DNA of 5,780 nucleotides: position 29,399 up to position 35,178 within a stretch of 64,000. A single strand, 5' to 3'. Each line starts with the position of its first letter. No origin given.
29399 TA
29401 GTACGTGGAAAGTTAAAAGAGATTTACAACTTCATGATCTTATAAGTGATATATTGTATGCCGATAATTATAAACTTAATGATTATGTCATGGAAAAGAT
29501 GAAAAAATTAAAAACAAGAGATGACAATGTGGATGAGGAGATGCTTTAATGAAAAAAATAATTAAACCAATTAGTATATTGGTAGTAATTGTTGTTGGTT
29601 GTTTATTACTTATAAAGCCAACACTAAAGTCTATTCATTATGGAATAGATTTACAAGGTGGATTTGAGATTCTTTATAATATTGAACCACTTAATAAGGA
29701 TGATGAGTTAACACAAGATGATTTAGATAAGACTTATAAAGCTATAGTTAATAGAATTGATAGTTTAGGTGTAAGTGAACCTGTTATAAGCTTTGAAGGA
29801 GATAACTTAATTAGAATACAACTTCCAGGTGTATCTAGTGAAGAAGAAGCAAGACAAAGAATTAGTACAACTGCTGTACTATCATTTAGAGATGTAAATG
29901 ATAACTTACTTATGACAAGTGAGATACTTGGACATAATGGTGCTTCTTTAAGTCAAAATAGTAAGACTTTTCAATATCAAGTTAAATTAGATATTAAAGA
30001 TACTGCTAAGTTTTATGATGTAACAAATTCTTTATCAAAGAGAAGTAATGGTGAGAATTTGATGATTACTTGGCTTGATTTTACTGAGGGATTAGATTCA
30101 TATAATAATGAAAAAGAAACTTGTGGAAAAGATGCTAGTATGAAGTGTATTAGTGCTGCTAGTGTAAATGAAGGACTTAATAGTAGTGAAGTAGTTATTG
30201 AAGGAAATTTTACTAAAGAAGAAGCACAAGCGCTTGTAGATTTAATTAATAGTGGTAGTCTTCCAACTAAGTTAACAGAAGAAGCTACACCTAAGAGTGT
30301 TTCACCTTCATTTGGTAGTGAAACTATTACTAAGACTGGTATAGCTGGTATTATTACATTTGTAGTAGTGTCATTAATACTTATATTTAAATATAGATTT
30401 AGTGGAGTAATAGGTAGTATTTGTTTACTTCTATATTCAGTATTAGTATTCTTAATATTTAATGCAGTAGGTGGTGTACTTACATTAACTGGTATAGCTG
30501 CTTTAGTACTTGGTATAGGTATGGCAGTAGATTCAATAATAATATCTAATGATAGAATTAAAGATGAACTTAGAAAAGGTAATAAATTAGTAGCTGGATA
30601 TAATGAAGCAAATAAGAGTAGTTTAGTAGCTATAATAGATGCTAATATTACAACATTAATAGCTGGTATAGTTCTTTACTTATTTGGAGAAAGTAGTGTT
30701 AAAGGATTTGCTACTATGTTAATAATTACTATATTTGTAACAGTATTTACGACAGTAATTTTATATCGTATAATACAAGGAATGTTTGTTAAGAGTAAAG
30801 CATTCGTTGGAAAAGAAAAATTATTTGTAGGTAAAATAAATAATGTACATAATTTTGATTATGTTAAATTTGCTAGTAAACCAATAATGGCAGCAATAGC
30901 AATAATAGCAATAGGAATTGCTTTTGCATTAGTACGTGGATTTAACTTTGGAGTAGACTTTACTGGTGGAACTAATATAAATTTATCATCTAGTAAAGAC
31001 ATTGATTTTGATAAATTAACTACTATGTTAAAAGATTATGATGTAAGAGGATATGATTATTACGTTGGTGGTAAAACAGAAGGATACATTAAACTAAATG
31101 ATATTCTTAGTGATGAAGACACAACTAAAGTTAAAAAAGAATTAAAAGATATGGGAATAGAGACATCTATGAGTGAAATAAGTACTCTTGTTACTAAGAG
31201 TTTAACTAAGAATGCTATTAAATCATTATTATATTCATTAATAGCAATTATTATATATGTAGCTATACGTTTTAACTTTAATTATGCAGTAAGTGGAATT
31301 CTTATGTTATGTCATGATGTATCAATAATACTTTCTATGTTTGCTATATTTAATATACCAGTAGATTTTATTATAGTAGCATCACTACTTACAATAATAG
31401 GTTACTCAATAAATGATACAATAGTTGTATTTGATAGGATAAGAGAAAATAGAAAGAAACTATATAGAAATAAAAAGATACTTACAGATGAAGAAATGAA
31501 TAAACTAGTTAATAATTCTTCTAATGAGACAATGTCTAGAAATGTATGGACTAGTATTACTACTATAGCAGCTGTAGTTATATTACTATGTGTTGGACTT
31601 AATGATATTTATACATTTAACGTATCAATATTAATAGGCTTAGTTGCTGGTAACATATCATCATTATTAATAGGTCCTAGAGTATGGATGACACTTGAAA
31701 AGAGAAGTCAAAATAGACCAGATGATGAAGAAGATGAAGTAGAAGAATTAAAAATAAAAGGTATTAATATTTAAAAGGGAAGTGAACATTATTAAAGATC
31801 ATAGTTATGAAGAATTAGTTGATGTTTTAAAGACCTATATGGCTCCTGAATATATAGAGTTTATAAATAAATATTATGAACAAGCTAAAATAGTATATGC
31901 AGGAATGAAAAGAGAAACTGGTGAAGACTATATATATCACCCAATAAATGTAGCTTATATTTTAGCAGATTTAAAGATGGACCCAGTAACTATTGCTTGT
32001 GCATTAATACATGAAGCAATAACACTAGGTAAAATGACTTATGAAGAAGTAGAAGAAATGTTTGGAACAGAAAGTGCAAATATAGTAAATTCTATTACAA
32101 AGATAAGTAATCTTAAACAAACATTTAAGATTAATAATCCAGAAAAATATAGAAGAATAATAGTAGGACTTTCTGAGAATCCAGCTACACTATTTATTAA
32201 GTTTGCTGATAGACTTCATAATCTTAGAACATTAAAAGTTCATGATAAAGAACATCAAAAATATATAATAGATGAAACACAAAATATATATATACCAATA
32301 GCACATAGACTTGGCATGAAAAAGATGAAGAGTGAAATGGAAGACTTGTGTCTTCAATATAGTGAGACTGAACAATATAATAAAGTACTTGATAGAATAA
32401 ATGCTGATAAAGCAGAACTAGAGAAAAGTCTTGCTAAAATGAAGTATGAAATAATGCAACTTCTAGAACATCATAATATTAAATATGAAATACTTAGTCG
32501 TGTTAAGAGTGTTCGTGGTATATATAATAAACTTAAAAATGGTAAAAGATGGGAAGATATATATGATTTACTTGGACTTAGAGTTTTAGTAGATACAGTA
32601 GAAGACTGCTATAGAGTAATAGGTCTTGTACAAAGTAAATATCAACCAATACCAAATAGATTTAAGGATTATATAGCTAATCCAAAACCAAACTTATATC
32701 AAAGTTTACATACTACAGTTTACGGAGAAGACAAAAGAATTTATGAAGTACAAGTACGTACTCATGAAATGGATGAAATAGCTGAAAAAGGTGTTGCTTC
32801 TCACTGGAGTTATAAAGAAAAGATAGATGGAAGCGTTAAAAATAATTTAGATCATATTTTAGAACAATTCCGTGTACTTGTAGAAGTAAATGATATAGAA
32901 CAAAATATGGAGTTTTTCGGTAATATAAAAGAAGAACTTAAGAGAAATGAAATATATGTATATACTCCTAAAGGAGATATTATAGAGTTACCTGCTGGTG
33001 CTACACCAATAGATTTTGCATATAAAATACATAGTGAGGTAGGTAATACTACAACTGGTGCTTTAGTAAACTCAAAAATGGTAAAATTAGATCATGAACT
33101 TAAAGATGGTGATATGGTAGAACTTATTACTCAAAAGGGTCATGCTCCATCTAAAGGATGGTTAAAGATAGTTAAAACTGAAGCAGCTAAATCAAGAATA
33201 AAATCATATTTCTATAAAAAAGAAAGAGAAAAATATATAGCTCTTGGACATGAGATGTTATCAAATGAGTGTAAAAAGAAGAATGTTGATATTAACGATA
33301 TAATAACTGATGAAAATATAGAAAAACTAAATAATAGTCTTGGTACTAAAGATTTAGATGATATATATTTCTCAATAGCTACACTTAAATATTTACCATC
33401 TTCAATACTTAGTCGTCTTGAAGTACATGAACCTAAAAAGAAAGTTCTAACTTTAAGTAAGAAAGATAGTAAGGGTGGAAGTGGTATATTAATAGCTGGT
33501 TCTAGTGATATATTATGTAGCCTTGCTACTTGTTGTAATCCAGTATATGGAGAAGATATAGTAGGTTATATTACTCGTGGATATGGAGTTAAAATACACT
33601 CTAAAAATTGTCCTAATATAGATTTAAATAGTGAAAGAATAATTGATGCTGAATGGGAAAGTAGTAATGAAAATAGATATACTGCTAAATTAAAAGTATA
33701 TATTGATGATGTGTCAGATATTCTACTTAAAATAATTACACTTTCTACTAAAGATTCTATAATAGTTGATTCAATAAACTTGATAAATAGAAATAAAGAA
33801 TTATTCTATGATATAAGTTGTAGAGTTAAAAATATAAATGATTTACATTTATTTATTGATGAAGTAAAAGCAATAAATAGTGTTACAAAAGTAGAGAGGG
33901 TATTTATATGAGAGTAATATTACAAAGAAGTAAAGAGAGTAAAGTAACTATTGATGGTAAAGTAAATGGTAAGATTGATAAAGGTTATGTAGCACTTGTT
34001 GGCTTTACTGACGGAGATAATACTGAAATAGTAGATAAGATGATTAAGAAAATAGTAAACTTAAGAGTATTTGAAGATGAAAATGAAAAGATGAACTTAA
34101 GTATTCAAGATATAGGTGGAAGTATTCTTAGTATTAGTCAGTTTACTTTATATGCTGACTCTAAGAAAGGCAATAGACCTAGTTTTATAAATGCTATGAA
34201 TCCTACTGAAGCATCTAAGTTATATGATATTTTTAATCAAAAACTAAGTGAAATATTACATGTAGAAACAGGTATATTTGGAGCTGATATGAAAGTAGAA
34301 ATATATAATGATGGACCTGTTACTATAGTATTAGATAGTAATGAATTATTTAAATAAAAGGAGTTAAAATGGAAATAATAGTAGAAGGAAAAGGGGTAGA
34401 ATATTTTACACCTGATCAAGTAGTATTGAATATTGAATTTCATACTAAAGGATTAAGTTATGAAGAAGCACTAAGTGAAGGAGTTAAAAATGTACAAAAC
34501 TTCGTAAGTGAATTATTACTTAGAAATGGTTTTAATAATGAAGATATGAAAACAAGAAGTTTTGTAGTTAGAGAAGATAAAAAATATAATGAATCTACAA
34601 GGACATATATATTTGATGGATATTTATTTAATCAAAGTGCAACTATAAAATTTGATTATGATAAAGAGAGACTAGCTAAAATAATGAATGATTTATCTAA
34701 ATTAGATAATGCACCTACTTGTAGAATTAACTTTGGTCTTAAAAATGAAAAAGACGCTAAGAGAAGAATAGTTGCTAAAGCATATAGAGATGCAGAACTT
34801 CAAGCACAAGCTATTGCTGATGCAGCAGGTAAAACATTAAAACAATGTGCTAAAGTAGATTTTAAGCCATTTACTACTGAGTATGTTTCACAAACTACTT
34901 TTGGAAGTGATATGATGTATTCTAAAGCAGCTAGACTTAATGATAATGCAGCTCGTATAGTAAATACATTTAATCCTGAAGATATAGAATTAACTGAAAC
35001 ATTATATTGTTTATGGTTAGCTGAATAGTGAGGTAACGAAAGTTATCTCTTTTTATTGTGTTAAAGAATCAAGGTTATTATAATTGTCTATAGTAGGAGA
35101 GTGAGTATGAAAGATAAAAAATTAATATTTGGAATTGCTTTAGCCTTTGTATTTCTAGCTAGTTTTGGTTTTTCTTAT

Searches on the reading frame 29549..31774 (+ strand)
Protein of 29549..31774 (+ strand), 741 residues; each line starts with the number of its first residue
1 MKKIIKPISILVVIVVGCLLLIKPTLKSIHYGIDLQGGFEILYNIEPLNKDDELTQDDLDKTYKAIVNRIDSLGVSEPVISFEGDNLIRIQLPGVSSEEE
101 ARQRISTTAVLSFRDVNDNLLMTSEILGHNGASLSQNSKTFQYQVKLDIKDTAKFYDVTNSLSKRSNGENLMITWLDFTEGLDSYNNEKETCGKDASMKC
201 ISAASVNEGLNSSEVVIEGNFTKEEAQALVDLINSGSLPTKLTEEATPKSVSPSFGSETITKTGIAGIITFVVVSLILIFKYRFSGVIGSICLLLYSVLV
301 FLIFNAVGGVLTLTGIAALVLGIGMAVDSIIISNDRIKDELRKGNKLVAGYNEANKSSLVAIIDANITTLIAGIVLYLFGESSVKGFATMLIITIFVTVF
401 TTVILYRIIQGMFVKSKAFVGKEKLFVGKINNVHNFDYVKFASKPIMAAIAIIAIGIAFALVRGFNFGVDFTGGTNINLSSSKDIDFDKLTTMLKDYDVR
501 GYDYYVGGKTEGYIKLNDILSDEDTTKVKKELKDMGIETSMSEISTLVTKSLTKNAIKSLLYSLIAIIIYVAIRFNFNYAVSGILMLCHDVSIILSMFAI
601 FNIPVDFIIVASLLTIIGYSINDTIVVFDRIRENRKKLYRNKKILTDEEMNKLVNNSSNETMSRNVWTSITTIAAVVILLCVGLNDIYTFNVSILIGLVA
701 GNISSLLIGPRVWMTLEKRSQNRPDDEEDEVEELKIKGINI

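Call 21: search_protein_families(library=pfam, max_evalue=0.01, proteins=[window:29549-31774:+])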
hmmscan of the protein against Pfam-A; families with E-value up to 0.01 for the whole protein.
window:29549-31774:+ (741 aa): 4 families
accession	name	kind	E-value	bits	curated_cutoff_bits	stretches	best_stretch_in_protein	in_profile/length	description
PF02355.23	SecD_SecF_C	-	2.8e-63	213.2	20.5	2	529-718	3-188/189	Protein export membrane protein SecD/SecF, C-terminal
PF21760.3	SecD_1st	-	6.1e-19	67.7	27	1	60-118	2-60/60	Protein translocase subunit SecDF, P1 domain, N-terminal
PF22599.2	SecDF_P1_head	-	1e-10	41.9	27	1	117-239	16-113/114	SecDF, P1 head subdomain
PF07549.19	Sec_GG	-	2.4e-09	36.8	20.3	1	461-484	4-27/28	SecD/SecF GG Motif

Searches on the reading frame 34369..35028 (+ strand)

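Call 10: search_protein_families(library=pfam, max_evalue=1, proteins=[window:34369-35028:+])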
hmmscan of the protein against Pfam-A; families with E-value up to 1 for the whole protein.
window:34369-35028:+ (219 aa): 1 family
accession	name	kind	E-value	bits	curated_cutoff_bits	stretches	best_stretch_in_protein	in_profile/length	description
PF04402.19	SIMPL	-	5.8e-24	85.9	25.2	1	3-210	1-199/205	Protein of unknown function (DUF541)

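Call 11: search_protein_families(library=ncbifam, max_evalue=1, proteins=[window:34369-35028:+])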
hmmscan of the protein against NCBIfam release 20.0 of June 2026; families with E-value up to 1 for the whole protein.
window:34369-35028:+ (219 aa): 1 family
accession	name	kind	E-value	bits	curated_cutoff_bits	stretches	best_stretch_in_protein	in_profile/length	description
NF008299.0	PRK11087.1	equivalog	1e-07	31.6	249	1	5-207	34-225/238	oxidative stress defense protein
